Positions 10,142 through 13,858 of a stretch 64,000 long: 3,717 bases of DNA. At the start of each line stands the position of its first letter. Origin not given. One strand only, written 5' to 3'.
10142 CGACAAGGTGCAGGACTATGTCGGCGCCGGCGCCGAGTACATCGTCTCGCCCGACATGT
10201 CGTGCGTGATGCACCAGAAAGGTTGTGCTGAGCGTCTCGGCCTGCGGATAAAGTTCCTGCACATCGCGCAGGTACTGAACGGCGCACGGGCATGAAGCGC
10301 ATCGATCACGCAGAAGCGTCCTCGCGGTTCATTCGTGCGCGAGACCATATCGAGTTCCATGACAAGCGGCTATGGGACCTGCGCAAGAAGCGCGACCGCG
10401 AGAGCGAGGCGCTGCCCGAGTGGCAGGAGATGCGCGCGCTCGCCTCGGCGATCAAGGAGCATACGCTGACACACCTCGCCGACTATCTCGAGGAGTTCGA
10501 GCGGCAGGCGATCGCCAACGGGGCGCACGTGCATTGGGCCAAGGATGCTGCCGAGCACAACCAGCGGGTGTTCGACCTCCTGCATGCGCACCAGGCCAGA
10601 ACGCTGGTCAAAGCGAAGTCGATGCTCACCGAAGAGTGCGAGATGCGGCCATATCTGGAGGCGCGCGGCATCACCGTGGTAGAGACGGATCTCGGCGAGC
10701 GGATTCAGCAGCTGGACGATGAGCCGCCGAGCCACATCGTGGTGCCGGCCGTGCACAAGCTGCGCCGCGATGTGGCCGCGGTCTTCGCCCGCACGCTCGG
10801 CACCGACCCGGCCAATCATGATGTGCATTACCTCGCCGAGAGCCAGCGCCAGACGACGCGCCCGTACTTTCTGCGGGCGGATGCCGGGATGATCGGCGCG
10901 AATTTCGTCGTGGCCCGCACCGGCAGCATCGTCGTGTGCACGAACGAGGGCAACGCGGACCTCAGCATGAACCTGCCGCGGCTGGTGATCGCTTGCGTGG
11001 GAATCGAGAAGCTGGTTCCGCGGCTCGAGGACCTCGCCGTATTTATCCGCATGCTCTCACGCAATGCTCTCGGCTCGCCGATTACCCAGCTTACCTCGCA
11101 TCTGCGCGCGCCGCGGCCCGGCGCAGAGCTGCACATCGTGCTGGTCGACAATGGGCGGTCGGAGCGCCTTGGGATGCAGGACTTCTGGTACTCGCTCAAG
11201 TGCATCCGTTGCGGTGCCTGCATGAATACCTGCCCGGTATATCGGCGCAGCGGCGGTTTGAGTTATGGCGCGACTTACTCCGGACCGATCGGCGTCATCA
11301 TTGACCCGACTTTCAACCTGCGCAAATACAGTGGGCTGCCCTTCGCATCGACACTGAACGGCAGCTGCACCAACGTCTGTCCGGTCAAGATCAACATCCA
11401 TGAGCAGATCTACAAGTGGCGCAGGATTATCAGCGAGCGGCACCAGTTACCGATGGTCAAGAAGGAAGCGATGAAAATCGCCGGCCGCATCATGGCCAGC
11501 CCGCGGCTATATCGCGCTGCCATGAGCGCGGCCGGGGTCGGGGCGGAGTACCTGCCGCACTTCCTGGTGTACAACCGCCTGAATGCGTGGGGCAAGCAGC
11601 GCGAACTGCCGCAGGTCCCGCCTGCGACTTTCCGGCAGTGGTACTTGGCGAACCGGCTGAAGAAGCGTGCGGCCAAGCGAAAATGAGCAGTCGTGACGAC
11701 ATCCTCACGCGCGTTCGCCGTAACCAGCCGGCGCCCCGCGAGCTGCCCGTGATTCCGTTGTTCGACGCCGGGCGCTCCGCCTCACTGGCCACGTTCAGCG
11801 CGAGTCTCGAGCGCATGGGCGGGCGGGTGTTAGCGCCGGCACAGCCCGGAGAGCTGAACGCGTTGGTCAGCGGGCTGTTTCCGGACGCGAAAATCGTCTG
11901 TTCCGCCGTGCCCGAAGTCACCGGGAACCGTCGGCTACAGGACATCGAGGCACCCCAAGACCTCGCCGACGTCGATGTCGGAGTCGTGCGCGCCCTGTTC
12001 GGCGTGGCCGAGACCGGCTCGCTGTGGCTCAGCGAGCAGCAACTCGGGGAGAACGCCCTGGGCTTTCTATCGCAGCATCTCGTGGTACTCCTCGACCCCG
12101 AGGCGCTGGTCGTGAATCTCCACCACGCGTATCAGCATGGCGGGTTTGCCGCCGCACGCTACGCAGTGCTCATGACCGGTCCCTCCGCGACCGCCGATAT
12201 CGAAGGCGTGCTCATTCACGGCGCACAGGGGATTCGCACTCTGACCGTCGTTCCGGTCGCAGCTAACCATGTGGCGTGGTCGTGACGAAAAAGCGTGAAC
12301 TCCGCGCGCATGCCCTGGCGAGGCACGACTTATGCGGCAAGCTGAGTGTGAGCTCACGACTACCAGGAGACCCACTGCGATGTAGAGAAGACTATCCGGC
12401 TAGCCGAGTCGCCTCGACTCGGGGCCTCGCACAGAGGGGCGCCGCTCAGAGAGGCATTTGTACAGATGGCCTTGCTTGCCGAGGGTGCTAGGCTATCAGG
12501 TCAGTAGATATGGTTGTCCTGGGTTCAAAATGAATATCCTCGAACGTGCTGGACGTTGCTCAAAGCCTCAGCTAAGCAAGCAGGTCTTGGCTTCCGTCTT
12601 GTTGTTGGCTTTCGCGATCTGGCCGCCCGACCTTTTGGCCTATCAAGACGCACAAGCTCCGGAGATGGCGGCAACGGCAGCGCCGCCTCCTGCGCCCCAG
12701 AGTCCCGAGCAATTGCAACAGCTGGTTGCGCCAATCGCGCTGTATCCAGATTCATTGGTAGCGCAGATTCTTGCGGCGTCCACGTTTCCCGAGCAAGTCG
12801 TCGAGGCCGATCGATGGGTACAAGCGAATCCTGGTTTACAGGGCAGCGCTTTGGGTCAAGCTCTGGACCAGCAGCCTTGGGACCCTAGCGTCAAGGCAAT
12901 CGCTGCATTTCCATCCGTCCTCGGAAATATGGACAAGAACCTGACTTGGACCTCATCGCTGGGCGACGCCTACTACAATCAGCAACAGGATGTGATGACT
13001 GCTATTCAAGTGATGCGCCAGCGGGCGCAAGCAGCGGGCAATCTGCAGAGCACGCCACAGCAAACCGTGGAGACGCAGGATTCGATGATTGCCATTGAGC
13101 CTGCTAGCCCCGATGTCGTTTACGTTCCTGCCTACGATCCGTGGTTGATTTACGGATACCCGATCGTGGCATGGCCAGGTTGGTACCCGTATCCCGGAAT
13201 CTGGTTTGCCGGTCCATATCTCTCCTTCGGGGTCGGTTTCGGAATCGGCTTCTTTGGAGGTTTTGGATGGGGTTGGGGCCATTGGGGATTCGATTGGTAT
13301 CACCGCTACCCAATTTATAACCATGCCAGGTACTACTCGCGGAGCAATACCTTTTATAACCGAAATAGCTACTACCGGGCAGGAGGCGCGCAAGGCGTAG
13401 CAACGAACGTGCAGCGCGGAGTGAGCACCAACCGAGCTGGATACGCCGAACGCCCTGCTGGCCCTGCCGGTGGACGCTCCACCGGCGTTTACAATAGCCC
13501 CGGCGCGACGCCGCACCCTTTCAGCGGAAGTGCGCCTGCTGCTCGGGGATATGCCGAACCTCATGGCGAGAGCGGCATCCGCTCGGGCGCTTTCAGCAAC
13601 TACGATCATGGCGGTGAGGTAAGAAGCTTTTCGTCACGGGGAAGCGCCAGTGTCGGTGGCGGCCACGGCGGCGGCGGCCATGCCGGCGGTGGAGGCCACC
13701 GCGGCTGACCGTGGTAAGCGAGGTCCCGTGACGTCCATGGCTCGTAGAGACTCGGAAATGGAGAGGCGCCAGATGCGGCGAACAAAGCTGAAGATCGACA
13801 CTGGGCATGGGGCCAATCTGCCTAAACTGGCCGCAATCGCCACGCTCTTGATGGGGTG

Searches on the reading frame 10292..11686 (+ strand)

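Call 84: search_protein_families(library=pfam, proteins=[window:10292-11686:+], max_evalue=0.00001)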
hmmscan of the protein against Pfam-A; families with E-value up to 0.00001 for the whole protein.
window:10292-11686:+ (464 aa): 4 families
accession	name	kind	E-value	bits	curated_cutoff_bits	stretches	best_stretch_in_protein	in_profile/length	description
PF02589.21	LUD_dom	-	2.2e-37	129.1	22.6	1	66-284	1-174/189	LUD domain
PF13183.11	Fer4_8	-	2.2e-11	44.5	27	1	302-367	3-68/68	4Fe-4S dicluster domain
PF11870.13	LutB_C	-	1.5e-07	32.1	26.8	1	389-451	26-83/88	Lactate utilisation protein B, C-terminal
PF13237.11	Fer4_10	-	1.3e-06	28.7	25.5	0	303-324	8-22/53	4Fe-4S dicluster domain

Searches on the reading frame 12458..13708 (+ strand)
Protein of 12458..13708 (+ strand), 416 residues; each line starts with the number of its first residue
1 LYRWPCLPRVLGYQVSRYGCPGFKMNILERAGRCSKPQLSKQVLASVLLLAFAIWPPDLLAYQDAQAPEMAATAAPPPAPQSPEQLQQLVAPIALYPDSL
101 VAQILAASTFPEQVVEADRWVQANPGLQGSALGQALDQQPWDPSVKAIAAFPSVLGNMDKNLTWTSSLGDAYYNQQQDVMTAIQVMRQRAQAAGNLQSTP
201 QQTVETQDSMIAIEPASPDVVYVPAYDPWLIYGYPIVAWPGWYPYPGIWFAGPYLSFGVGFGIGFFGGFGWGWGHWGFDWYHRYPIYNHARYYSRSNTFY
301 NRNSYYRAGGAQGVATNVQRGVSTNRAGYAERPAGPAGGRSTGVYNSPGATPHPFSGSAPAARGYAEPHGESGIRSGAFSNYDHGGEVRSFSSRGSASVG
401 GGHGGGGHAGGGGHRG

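Call 84: search_protein_families(library=pfam, proteins=[window:12458-13708:+], max_evalue=0.00001)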
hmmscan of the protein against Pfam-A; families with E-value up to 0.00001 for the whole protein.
window:12458-13708:+ (416 aa): 1 family
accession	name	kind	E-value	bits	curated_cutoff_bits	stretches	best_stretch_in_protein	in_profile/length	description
PF11737.13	DUF3300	-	7.8e-69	232.1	25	1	83-294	2-210/227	Protein of unknown function (DUF3300)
